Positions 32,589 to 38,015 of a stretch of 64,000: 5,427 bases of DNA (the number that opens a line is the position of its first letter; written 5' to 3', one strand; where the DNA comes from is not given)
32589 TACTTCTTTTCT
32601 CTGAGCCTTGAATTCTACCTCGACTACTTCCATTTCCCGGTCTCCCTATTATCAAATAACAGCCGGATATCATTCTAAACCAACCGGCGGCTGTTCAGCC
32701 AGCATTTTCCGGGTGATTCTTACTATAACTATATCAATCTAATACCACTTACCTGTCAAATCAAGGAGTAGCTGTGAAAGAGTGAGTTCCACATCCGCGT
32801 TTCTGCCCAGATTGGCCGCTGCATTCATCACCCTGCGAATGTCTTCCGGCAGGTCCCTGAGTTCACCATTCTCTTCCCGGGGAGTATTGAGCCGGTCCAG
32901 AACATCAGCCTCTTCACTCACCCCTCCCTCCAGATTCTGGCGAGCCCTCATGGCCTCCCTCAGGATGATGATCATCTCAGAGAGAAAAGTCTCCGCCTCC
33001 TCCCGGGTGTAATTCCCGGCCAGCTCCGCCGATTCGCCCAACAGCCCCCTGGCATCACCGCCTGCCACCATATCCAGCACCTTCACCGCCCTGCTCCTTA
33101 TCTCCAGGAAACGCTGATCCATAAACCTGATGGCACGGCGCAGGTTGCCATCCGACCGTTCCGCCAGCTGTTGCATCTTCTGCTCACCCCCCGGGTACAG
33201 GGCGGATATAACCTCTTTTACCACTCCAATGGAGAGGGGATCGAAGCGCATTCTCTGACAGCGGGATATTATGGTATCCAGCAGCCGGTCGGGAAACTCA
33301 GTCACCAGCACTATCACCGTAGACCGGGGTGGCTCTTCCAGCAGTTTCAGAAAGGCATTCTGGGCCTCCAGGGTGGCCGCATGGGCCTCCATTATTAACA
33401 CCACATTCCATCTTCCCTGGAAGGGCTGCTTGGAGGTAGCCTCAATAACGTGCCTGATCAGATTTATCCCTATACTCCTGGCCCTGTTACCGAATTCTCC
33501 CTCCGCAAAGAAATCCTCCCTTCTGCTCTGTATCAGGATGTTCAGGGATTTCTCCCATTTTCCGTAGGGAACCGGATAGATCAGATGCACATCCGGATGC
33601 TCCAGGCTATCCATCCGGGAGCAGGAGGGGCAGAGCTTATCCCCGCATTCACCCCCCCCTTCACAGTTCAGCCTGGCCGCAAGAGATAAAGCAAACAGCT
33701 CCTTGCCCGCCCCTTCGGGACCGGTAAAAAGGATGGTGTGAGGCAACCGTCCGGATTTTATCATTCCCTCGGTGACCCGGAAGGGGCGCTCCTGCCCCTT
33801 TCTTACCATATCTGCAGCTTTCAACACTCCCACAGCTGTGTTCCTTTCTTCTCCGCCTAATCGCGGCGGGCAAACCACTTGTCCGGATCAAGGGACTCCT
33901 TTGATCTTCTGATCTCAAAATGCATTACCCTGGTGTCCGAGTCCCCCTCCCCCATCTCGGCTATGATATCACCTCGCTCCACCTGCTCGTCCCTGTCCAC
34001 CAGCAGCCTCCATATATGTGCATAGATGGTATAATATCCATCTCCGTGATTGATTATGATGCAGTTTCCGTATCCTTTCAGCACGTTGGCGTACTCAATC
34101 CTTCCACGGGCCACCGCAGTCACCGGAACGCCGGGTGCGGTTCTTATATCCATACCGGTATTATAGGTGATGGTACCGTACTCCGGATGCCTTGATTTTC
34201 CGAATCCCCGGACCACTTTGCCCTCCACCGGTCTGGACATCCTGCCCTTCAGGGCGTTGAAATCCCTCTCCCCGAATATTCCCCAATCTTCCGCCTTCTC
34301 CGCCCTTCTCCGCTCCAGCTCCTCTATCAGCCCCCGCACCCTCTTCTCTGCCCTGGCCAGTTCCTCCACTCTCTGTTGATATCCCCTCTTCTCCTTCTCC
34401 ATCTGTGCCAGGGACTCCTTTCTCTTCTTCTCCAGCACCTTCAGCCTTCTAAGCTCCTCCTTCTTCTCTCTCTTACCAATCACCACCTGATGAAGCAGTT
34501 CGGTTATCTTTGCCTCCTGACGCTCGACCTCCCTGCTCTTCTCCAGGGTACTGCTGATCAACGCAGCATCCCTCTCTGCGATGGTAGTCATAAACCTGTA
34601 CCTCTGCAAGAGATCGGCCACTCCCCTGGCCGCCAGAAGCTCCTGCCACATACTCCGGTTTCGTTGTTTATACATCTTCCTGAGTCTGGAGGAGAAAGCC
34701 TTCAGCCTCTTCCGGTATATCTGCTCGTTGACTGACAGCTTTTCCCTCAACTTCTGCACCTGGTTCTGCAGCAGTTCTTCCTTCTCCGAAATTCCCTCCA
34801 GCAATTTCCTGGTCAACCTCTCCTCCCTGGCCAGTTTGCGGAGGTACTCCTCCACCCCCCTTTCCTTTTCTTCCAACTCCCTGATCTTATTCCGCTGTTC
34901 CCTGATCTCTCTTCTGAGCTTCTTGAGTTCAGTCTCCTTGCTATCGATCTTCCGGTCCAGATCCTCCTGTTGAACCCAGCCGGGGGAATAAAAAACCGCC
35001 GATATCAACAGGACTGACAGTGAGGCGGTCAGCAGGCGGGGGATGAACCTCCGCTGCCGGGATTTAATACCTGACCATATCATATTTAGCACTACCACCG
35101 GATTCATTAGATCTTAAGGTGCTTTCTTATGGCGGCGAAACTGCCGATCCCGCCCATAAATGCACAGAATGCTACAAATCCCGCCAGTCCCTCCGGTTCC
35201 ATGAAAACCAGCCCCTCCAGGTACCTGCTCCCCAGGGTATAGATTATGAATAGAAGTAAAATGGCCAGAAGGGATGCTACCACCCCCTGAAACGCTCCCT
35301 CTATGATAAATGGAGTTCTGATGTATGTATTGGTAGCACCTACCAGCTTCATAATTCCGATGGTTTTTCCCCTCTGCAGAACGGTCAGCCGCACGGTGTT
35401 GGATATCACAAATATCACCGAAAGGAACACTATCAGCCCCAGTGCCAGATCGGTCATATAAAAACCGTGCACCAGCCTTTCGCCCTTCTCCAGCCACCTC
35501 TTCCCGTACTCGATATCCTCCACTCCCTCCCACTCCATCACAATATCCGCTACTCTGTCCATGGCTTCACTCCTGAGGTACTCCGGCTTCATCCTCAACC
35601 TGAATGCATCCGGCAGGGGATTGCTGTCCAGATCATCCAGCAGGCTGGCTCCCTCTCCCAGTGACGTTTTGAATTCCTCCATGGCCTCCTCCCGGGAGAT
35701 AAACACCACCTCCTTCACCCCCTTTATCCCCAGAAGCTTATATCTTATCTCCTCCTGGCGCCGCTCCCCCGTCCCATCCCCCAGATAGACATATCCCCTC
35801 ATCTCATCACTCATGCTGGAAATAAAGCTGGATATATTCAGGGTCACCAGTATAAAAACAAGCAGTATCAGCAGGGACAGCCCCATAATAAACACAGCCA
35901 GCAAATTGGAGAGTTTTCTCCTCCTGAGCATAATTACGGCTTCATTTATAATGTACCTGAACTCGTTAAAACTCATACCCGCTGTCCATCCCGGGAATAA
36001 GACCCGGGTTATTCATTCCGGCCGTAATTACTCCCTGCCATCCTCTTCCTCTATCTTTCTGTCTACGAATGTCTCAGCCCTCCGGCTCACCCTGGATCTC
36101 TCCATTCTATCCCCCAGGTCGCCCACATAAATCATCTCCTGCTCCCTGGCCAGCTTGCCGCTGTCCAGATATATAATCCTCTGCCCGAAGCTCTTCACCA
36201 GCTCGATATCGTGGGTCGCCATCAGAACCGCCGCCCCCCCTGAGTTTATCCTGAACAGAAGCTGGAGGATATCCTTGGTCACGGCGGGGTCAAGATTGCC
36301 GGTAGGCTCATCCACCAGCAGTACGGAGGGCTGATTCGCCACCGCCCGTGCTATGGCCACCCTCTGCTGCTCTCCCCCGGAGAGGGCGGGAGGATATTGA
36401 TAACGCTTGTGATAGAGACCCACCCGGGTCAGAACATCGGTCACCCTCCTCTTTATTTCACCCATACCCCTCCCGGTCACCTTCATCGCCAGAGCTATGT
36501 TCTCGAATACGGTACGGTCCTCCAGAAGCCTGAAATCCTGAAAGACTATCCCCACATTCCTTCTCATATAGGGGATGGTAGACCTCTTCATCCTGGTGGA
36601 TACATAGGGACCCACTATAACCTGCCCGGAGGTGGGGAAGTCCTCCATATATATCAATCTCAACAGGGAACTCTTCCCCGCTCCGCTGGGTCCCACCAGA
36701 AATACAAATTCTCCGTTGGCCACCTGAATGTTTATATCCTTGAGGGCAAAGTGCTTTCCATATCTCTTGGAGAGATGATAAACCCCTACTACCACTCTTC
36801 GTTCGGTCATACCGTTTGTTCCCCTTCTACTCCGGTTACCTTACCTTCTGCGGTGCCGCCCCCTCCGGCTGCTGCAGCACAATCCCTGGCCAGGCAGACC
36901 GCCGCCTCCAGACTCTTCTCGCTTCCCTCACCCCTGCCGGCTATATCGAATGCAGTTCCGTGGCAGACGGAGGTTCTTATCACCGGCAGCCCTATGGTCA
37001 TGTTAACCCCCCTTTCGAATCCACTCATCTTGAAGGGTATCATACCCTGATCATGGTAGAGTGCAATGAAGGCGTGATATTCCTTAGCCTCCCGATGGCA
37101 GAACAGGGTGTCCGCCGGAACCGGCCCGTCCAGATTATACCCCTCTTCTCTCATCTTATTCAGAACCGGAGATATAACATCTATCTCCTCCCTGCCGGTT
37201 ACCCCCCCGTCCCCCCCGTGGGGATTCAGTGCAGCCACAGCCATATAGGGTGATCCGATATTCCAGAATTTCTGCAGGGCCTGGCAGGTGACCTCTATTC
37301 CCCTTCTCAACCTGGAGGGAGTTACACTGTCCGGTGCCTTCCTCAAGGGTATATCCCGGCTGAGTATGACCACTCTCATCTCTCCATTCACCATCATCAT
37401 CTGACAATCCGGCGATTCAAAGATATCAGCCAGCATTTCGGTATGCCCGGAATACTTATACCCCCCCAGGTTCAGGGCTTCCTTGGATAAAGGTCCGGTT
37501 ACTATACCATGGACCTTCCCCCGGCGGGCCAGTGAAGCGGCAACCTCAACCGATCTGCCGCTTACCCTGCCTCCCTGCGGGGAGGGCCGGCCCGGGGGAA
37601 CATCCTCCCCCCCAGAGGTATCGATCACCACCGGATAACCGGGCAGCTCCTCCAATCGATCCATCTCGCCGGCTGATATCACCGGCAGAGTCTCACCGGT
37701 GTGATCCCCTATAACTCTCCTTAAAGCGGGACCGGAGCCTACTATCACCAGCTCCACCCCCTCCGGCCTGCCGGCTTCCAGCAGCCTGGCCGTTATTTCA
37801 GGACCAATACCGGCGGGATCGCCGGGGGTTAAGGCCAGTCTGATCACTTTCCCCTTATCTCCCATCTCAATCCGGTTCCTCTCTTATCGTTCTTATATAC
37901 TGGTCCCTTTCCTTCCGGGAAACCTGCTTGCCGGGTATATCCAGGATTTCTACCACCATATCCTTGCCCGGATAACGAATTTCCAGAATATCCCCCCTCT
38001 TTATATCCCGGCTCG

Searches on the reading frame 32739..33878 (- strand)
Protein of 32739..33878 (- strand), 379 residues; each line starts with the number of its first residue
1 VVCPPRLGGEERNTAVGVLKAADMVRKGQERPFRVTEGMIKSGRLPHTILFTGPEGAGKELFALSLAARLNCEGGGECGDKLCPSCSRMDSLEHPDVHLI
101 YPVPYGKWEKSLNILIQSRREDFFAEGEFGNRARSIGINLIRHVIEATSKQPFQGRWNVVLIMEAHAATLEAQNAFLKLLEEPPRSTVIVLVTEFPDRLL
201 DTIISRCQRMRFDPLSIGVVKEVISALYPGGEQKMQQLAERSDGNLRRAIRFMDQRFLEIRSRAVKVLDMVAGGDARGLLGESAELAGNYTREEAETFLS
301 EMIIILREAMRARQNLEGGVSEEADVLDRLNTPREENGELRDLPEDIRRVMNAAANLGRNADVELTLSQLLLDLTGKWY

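Call 19: search_protein_families(library=ncbifam, proteins=[window:32739-33878:-], max_evalue=0.00001)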
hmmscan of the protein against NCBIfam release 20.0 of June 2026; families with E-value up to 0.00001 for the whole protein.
window:32739-33878:- (379 aa): 60 families (the best 25 are shown)
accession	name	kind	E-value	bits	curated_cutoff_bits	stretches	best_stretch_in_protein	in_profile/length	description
TIGR00678.1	holB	equivalog_domain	5.4e-48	163.1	180.6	1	37-249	5-188/188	DNA polymerase III subunit delta'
NF005677.0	PRK07471.1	equivalog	5e-37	127.9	252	1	40-363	35-354/366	DNA polymerase III subunit delta'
NF004310.0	PRK05707.1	equivalog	8.8e-37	127.2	280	2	133-350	83-298/328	DNA polymerase III subunit delta'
NF005972.1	PRK08058.1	equivalog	2.3e-36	125.7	340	2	134-374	87-326/328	DNA polymerase III subunit delta'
NF004047.0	PRK05564.1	equivalog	9.7e-35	120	282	1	126-374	62-310/313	DNA polymerase III subunit delta'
TIGR02397.1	dnaX_nterm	equivalog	3.5e-34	118.6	250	2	134-266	95-231/355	DNA polymerase III subunit gamma/tau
NF005926.0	PRK07940.1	equivalog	3.7e-33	115.4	300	2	134-302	93-259/394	DNA polymerase III subunit delta'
NF011514.0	PRK14953.1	equivalog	6.8e-32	111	536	2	133-256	96-224/488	DNA polymerase III subunits gamma and tau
NF005638.0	PRK07399.1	subfamily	1.4e-31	109.7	230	1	28-255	11-229/317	DNA polymerase III subunit delta'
NF006586.0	PRK09112.1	equivalog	2.2e-29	102.7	308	1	39-270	38-258/351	DNA polymerase III subunit delta'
NF011523.0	PRK14962.1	equivalog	8.5e-28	97.3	576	2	135-256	96-222/474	DNA polymerase III subunits gamma and tau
NF011510.0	PRK14948.1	equivalog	1.1e-27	97.1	593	1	135-271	102-244/640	DNA polymerase III subunit gamma/tau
NF005408.0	PRK06964.1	equivalog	1.6e-26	93.5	483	1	44-211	19-187/342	DNA polymerase III subunit delta'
NF004046.1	PRK05563.1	equivalog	4.3e-26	91.9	400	1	137-257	99-224/567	DNA polymerase III subunit gamma/tau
NF011526.0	PRK14965.1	equivalog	2.9e-25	89.1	670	2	135-255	98-223/578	DNA polymerase III subunits gamma and tau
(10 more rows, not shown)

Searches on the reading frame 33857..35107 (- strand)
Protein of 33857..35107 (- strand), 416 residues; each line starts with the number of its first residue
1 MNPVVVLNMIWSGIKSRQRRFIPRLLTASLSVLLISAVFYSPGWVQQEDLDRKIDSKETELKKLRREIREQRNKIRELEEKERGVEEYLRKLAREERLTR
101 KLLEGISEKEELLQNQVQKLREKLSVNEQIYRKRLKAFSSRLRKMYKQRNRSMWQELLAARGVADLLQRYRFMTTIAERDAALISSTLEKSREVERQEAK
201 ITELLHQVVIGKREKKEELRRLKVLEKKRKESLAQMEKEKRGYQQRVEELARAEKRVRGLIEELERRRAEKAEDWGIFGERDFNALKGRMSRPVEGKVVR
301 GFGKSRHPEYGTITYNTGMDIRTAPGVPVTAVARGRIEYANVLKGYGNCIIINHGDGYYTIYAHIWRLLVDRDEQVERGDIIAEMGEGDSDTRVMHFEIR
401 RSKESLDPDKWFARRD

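Call 19: search_protein_families(library=ncbifam, proteins=[window:33857-35107:-], max_evalue=0.00001)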
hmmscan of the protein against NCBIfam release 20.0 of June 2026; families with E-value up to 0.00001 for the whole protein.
window:33857-35107:- (416 aa): 13 families
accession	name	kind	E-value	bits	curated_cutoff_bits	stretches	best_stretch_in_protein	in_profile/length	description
NF040883.1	amid_act_ActS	equivalog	1.6e-23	83.3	375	1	293-412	120-233/242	amidase activator ActS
NF008123.1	PRK10871.1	equivalog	5e-23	82.1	311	1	292-415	248-365/365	murein hydrolase activator NlpD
NF052530.1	Heli_ShapePgp3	exception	1.4e-20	73.5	300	1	196-408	50-260/270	peptidoglycan metallopeptidase Pgp3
NF050804.1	CellDivDipMCaul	equivalog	2.7e-19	69.4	900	1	286-402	503-616/634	cell division endopeptidase DipM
NF008644.1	PRK11637.1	equivalog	1.6e-17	63.6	270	1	48-414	28-385/385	murein hydrolase activator EnvC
NF052336.1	PdgHdaseHSB100310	equivalog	9e-17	61.4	500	1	291-405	36-147/316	peptidoglycan hydrolase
NF041208.1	celldiv_DipM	equivalog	5.5e-16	58.8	740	1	289-412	297-417/419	cell division endopeptidase DipM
NF008652.0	PRK11649.1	equivalog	2.1e-13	49.7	341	1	302-408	298-406/439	murein DD-endopeptidase MepM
NF053738.1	S2SprSpoIIQBc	equivalog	3.6e-11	43.1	250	1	314-414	120-225/232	stage II sporulation protein SpoIIQ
NF047755.1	LIC_10271_M23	exception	3.8e-11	43.1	180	1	314-409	113-206/207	LIC_10271 family cell wall hydrolase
NF052529.1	PG_M23_Pgp6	exception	7.3e-11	41.4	600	1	294-412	309-432/452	peptidoglycan metallopeptidase Pgp6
NF053825.1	PdgNdpepShyA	equivalog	1.8e-09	36.8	700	1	304-399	284-380/425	peptidoglycan DD-endopeptidase ShyA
NF053824.1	PdgNdpepShyC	equivalog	4.2e-07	29.2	700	1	304-389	284-369/429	peptidoglycan DD-endopeptidase ShyC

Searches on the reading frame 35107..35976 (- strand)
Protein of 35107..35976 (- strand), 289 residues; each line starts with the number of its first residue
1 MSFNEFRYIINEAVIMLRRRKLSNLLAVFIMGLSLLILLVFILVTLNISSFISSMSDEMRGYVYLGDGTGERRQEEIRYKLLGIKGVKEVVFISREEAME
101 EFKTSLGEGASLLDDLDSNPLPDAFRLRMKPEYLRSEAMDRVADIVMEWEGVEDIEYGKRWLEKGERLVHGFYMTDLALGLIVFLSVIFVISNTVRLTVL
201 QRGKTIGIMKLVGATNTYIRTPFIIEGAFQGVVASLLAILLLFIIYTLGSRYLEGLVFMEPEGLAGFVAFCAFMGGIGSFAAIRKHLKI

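Call 19: search_protein_families(library=ncbifam, proteins=[window:35107-35976:-], max_evalue=0.00001)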
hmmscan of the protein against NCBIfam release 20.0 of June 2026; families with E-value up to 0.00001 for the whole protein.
window:35107-35976:- (289 aa): 4 families
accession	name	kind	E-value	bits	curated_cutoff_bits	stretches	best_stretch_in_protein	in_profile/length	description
TIGR00439.2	FtsX_Gneg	equivalog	2.6e-67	227.1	255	1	7-288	2-292/292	permease-like cell division protein FtsX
NF038347.1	FtsX_Gpos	exception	3.8e-56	190.6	225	1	4-288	2-296/296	permease-like cell division protein FtsX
NF038346.1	FtsX_actino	exception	2.2e-32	112.6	250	1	7-249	2-256/308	permease-like cell division protein FtsX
TIGR02212.1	lolCE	equivalog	1.7e-06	27.3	362.45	1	174-241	268-334/411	lipoprotein-releasing ABC transporter permease subunit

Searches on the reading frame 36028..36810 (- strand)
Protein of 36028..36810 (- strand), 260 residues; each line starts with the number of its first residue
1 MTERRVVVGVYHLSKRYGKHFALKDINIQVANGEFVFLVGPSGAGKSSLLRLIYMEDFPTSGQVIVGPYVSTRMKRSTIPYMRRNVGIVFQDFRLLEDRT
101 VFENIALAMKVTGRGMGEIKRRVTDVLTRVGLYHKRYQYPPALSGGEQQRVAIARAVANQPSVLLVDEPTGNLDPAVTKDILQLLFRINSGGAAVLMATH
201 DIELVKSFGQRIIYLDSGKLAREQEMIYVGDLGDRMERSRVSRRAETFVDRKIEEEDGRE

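Call 19: search_protein_families(library=ncbifam, proteins=[window:36028-36810:-], max_evalue=0.00001)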
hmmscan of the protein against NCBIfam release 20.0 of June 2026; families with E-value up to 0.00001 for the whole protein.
window:36028-36810:- (260 aa): 186 families (the best 25 are shown)
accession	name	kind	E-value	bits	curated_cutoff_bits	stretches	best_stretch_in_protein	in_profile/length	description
TIGR02673.1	FtsE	equivalog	9.8e-81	270.5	264.85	1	8-219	2-214/214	cell division ATP-binding protein FtsE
TIGR02314.1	ABC_MetN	equivalog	1.3e-58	198.7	499.7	1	8-223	8-222/343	methionine ABC transporter ATP-binding protein MetN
NF007027.0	PRK09493.1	equivalog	3.8e-52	177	379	1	11-224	5-218/240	glutamine ABC transporter ATP-binding protein GlnQ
TIGR02315.1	ABC_phnC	equivalog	5.6e-51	173.3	266.1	1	9-221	3-225/243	phosphonate ABC transporter ATP-binding protein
TIGR03608.1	L_ocin_972_ABC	subfamily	1.5e-50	171.5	254.85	1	11-213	2-204/206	putative bacteriocin export ABC transporter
NF008338.0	PRK11124.1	equivalog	8.5e-50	169.5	369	1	10-222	5-221/242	arginine ABC transporter ATP-binding protein ArtP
NF038007.1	ABC_ATP_DarD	equivalog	2e-49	168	375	1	19-220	17-218/218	darobactin export ABC transporter ATP-binding protein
TIGR02211.1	LolD_lipo_ex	equivalog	1.4e-48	165.3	307.75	1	21-220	19-219/221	lipoprotein-releasing ABC transporter ATP-binding protein LolD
TIGR03265.1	PhnT2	equivalog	5.7e-48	163.9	457.7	1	8-221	5-214/353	putative 2-aminoethylphosphonate ABC transporter ATP-binding protein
TIGR00968.1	3a0106s01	subfamily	1.9e-47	161.8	342.75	1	10-221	3-210/237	sulfate ABC transporter ATP-binding protein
NF008428.0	PRK11264.1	equivalog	2.6e-47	161.2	406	1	8-223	4-225/250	L-cystine ABC transporter ATP-binding protein TcyN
NF040933.2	ABC_arch_GlcV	equivalog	9.5e-47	159.6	450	1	9-224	4-224/357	glucose ABC transporter ATP-binding protein GlcV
NF006987.0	PRK09452.1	equivalog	5.9e-46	156.8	482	1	3-222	13-228/378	spermidine/putrescine ABC transporter ATP-binding protein PotA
TIGR03005.1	ectoine_ehuA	equivalog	2.3e-45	154.8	345.4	1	10-223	3-228/252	ectoine/hydroxyectoine ABC transporter ATP-binding protein EhuA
NF008639.0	PRK11629.1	equivalog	4.1e-44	150.7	360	1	11-225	10-229/234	lipoprotein-releasing ABC transporter ATP-binding protein LolD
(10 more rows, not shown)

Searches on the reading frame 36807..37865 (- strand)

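Call 19: search_protein_families(library=ncbifam, proteins=[window:36807-37865:-], max_evalue=0.00001)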
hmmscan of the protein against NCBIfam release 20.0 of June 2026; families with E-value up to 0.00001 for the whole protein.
window:36807-37865:- (352 aa): 7 families
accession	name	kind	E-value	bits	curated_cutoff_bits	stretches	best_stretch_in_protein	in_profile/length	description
TIGR00557.1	pdxA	equivalog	1.2e-97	327.2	290.35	1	9-329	1-319/320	4-hydroxythreonine-4-phosphate dehydrogenase PdxA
NF003699.0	PRK05312.1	equivalog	3.9e-82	276.3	378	1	9-333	6-336/340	4-hydroxythreonine-4-phosphate dehydrogenase PdxA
NF002992.0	PRK03743.1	equivalog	4.5e-73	246.4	470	1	10-328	7-326/333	4-hydroxythreonine-4-phosphate dehydrogenase PdxA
NF002891.0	PRK03371.1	equivalog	2.6e-69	234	583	1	10-327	5-323/326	D-threonate 4-phosphate dehydrogenase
NF002744.0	PRK02746.1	equivalog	5.1e-66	223.1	425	1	6-329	8-339/346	4-hydroxythreonine-4-phosphate dehydrogenase PdxA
NF002520.0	PRK01909.1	equivalog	7.7e-66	222.6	476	1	6-330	4-323/329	4-hydroxythreonine-4-phosphate dehydrogenase PdxA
NF003040.0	PRK03946.1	equivalog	9.8e-47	159.8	376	1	88-326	67-300/307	4-hydroxythreonine-4-phosphate dehydrogenase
